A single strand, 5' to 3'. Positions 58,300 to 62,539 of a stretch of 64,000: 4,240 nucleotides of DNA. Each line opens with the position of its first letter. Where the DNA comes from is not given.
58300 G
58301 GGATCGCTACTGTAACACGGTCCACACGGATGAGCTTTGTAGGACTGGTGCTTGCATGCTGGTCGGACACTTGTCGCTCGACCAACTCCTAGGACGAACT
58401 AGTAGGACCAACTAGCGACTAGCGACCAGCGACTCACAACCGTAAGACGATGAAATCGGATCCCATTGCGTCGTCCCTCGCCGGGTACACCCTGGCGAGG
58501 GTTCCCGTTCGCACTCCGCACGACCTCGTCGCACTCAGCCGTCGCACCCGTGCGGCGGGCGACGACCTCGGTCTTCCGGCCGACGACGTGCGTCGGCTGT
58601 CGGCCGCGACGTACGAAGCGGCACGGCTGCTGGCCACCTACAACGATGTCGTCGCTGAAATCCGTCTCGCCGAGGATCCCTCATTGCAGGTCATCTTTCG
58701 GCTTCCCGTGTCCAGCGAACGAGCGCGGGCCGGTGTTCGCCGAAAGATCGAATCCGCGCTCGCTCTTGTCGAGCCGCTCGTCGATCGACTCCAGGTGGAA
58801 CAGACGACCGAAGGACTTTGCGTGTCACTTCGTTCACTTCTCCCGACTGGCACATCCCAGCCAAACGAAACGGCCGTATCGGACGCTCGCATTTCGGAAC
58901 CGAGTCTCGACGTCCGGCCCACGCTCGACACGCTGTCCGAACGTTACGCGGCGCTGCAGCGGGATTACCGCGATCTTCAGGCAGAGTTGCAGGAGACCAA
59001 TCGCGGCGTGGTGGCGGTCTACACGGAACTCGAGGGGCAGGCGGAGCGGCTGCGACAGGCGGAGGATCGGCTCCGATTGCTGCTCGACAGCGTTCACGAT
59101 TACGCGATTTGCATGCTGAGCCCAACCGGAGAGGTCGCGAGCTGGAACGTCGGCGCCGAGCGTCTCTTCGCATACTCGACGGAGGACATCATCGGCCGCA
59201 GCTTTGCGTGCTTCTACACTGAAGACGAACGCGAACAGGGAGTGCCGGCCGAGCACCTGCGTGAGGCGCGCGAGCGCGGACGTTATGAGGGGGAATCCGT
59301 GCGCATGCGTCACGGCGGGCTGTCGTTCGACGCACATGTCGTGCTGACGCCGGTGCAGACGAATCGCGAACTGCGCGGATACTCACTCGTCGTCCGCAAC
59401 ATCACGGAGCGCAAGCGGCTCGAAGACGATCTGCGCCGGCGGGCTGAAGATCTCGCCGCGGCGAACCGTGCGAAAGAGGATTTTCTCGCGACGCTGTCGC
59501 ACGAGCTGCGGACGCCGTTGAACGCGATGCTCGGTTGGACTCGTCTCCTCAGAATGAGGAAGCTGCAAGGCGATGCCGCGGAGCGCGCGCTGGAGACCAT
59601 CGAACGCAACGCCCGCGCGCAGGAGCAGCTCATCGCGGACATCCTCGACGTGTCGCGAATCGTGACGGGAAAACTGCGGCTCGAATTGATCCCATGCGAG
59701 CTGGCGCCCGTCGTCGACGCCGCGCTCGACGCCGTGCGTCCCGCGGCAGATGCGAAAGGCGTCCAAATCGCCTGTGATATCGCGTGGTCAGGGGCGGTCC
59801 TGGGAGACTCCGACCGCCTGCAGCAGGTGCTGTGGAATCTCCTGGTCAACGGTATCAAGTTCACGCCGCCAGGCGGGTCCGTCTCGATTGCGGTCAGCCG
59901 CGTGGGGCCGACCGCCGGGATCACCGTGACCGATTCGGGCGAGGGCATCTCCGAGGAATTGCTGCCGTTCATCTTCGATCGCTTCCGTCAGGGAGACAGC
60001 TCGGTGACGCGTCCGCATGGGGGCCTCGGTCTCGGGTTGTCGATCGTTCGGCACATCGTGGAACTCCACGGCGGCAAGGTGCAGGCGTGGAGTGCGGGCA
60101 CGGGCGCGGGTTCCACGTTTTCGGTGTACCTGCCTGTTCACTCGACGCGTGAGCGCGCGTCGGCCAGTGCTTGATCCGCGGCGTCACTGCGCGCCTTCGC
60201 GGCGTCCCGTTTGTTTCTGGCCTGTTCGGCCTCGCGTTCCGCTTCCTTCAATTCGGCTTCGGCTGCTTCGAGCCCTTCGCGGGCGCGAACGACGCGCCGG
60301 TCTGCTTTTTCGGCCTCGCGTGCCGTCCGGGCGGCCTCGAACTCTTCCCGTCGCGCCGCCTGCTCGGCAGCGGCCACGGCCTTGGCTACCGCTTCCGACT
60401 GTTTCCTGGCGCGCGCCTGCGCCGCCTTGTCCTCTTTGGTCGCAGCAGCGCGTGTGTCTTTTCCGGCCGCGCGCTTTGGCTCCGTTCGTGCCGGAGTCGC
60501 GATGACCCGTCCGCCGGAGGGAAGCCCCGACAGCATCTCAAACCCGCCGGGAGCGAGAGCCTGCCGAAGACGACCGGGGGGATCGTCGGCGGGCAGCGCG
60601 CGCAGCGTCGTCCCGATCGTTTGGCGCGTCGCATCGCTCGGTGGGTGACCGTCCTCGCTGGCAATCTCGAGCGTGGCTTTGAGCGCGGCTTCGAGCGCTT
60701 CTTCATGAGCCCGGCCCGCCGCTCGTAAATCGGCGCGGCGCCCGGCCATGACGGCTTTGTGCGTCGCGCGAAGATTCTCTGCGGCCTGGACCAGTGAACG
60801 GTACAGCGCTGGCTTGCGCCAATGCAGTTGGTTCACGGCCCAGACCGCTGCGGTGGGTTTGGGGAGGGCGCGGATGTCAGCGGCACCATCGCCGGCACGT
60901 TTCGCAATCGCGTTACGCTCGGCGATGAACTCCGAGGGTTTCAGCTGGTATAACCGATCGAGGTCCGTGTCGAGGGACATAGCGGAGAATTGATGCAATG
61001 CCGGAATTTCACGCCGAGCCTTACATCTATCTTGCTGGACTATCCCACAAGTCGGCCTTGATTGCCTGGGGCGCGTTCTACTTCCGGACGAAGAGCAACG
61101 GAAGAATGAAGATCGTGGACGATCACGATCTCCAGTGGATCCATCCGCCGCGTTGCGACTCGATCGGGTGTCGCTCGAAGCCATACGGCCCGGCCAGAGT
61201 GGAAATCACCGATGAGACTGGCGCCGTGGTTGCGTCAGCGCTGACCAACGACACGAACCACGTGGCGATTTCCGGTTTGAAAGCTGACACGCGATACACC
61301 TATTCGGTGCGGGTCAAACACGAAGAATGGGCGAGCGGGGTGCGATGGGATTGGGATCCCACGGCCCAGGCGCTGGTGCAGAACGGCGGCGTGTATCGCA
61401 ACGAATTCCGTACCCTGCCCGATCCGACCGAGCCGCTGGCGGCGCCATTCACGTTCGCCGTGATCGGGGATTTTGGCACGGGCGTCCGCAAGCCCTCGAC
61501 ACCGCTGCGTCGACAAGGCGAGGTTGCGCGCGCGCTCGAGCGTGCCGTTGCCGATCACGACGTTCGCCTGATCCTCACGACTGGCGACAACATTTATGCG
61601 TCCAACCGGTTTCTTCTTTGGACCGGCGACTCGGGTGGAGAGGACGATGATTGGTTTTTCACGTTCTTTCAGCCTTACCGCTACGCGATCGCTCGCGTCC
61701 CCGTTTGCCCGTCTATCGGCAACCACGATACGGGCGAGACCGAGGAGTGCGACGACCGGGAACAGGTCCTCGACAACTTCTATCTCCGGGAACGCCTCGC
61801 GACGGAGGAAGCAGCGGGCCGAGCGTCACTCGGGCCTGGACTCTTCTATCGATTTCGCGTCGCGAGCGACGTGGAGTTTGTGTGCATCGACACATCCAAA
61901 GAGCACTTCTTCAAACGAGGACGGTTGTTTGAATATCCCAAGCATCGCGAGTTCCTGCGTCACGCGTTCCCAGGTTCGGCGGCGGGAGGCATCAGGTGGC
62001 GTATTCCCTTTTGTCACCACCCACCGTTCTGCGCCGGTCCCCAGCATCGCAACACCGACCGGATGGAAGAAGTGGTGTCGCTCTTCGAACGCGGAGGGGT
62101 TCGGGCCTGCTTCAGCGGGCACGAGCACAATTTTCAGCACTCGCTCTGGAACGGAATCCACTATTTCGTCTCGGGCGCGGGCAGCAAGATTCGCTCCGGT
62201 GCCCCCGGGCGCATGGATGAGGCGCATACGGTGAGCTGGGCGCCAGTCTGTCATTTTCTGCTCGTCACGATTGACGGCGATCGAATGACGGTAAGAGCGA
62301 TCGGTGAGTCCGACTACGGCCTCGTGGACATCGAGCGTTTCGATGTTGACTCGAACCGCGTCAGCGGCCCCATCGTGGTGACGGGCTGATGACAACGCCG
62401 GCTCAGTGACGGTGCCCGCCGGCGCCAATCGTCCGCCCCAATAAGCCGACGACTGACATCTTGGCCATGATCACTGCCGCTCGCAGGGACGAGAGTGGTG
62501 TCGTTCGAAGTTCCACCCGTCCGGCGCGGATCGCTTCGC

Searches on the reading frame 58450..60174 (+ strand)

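Call 24: search_protein_families(library=pfam, proteins=[window:58450-60174:+], max_evalue=0.01)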
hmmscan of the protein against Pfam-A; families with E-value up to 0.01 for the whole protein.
window:58450-60174:+ (574 aa): 5 families
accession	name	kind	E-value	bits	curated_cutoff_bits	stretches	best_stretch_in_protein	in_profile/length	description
PF02518.31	HATPase_c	-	3e-28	98.9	26.4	1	452-563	1-109/111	Histidine kinase-, DNA gyrase B-, and HSP90-like ATPase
PF00512.31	HisKA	-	5.2e-17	62.1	26.9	1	341-405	1-64/66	His Kinase A (phospho-acceptor) domain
PF13426.13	PAS_9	-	2.8e-11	44.1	27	1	219-320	3-103/103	PAS domain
PF00989.32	PAS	-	1.2e-07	32.2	22.6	1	207-317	2-112/113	PAS fold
PF08448.16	PAS_4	-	6.1e-05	23.7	23.1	1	219-323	7-110/110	PAS fold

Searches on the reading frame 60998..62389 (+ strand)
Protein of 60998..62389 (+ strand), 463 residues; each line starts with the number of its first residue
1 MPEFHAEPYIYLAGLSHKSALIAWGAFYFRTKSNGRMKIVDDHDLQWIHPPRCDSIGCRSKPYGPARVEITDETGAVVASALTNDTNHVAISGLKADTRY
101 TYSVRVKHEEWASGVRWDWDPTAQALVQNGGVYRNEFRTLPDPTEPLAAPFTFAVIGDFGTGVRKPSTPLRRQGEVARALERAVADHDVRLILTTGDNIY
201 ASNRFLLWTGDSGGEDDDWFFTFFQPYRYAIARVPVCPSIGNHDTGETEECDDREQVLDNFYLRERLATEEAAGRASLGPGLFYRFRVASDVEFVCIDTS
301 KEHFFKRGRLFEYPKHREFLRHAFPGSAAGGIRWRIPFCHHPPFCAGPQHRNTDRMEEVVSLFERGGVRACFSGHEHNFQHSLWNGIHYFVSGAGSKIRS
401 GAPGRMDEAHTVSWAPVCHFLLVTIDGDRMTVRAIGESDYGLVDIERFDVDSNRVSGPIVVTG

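Call 24: search_protein_families(library=pfam, proteins=[window:60998-62389:+], max_evalue=0.01)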
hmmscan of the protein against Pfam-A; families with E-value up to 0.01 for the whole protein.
window:60998-62389:+ (463 aa): 2 families
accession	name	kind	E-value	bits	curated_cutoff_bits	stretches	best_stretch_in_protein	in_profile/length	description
PF00149.33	Metallophos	-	6.6e-13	50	21.5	1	152-378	2-190/191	Calcineurin-like phosphoesterase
PF16656.11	Pur_ac_phosph_N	-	0.00073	20.5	30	1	82-111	56-85/93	Purple acid Phosphatase, N-terminal domain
